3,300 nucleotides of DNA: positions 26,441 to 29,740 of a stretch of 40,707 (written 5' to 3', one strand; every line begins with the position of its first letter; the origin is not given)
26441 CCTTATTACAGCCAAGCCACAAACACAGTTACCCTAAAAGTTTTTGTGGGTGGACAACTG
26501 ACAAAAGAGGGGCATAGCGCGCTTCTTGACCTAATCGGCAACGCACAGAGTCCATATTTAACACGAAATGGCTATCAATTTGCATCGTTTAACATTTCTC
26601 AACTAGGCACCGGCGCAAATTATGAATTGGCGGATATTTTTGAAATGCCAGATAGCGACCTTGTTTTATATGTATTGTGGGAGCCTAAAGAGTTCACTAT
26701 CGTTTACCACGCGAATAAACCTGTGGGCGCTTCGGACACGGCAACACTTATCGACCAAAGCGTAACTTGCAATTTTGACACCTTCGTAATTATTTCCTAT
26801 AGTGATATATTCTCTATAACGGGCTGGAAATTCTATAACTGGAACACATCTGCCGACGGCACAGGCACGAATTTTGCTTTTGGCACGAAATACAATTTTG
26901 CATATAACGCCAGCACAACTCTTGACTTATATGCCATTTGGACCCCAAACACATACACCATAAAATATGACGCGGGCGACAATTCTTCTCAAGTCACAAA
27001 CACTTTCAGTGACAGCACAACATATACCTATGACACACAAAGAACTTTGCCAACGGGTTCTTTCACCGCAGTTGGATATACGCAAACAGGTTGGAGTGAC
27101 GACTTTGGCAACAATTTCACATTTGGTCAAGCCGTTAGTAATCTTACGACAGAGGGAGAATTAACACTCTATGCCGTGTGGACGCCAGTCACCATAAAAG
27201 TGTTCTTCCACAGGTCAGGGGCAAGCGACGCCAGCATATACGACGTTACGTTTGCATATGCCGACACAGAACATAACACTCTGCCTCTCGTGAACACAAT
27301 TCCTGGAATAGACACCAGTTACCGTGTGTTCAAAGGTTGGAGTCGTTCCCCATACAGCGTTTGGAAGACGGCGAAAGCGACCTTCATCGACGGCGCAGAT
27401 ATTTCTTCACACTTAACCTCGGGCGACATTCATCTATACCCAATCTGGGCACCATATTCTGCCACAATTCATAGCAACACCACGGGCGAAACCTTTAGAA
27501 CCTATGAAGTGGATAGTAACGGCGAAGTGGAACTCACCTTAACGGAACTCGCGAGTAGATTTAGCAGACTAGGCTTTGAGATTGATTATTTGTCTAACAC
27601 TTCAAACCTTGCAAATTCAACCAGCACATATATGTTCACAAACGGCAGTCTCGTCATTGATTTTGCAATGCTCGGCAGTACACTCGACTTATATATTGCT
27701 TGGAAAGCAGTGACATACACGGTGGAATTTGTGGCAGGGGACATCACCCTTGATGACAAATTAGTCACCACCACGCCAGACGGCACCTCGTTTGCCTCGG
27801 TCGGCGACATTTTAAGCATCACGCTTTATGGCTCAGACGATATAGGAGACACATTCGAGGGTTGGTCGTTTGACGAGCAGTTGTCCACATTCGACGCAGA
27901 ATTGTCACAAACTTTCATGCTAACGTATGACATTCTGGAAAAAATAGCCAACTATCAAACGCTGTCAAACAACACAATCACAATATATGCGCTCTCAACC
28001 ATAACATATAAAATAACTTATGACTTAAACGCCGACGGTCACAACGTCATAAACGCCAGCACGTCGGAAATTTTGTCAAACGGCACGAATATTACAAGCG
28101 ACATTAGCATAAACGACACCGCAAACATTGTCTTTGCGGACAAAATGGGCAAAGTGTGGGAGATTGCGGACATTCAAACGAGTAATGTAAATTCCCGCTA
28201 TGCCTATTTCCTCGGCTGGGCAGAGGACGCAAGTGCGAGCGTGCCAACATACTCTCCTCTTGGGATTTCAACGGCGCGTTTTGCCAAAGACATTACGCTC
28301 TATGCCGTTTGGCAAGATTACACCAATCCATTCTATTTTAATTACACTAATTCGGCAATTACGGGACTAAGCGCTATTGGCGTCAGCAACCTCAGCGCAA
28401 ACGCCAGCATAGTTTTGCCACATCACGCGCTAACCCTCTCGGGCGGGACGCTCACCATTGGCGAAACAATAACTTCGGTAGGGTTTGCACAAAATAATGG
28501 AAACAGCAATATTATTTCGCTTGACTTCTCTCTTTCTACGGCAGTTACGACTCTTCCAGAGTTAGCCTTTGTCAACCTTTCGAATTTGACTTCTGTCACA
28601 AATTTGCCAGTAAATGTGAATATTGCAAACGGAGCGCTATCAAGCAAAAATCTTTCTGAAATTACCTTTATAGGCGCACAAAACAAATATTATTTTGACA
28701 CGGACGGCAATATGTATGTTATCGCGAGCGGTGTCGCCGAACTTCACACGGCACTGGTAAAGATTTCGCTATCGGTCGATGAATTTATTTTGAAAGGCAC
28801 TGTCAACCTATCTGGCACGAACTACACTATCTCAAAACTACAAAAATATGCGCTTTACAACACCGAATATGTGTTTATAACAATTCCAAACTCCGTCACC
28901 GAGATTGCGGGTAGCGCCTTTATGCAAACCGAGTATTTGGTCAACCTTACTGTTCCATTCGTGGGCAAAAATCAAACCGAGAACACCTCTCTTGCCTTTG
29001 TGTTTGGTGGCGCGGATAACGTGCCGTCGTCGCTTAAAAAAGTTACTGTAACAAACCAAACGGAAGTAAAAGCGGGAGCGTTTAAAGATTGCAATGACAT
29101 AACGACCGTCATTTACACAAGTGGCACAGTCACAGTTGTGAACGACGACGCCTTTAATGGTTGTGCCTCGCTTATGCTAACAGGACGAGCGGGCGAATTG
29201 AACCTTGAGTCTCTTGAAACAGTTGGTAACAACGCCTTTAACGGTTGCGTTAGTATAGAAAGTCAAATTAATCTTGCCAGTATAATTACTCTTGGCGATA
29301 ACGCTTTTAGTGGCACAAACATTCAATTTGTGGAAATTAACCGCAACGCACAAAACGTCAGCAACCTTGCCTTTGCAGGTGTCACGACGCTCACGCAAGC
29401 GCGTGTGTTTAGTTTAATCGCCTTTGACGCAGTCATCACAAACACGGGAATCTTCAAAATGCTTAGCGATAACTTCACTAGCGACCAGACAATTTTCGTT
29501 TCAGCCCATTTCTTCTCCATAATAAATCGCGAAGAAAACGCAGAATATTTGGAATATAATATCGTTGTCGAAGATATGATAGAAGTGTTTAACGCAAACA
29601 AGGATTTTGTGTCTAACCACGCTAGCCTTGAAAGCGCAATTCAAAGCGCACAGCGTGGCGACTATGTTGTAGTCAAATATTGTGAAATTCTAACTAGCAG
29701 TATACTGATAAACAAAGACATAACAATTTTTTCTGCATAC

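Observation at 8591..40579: Uninterrupted 31,989-nt ORF encoding a 10,662-aa (about 1.1 MDa) surface protein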

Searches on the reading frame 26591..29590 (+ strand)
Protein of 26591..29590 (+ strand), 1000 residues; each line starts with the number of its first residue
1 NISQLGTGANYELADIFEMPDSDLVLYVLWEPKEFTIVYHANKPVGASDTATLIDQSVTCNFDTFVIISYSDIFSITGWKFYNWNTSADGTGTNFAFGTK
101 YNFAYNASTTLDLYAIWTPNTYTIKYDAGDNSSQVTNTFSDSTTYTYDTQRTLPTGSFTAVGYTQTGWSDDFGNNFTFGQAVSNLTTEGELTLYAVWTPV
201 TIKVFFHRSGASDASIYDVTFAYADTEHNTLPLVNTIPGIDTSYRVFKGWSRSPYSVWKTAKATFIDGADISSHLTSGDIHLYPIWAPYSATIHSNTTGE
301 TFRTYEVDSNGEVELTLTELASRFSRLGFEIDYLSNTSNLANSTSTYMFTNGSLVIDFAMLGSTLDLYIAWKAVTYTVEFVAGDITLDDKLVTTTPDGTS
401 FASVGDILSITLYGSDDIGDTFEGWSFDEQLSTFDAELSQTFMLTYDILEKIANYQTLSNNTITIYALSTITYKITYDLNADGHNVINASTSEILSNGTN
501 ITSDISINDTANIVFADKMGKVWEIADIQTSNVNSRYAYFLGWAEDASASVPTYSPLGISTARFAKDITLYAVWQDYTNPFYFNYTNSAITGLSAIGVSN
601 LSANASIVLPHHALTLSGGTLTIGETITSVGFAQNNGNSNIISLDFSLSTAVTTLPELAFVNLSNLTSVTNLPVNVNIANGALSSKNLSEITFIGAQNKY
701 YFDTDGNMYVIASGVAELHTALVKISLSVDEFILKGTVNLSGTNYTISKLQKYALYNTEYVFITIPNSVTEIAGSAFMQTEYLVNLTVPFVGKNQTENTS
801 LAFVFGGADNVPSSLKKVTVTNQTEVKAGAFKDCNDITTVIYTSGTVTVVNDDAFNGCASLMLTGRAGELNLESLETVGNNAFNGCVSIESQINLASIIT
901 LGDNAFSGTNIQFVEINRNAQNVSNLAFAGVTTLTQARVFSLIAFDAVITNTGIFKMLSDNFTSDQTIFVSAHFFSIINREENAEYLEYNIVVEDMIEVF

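Call 5: search_protein_families(library=pfam, proteins=[window:26591-29590:+], max_evalue=0.01)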
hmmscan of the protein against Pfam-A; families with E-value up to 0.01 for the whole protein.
window:26591-29590:+ (1000 aa): 1 family
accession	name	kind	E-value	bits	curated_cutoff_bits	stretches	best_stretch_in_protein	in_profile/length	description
PF13306.12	LRR_5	-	2.6e-21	76.3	27.7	2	746-861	21-126/127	BspA type Leucine rich repeat region (6 copies)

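Call 39: search_protein_families(library=ncbifam, proteins=[window:26591-29590:+], max_evalue=0.01)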
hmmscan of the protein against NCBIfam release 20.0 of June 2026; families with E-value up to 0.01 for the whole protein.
window:26591-29590:+ (1000 aa): 0 families

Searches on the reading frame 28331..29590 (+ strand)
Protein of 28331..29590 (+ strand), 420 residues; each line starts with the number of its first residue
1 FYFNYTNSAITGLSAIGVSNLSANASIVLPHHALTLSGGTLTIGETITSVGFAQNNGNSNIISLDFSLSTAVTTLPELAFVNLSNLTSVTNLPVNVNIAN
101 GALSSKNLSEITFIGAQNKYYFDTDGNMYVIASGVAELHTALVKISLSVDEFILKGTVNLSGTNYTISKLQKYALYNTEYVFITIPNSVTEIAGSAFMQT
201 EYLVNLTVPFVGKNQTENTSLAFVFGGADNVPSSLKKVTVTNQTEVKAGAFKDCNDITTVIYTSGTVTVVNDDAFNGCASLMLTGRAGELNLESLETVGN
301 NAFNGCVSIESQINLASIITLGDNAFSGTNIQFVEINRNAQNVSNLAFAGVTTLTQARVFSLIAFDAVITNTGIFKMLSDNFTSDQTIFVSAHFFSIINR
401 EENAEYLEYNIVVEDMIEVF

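Call 79: search_protein_families(library=pfam, proteins=[window:28331-29590:+], max_evalue=1)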
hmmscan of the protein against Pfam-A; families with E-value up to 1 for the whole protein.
window:28331-29590:+ (420 aa): 3 families
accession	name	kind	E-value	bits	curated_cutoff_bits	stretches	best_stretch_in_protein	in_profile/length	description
PF13306.12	LRR_5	-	6.2e-23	81.5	27.7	3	166-281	21-126/127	BspA type Leucine rich repeat region (6 copies)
PF13855.12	LRR_8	-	0.014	15.5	27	0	53-88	19-53/61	Leucine rich repeat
PF01473.26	Choline_bind_1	-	0.031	15.1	20.5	1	117-128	8-19/19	Putative cell wall binding repeat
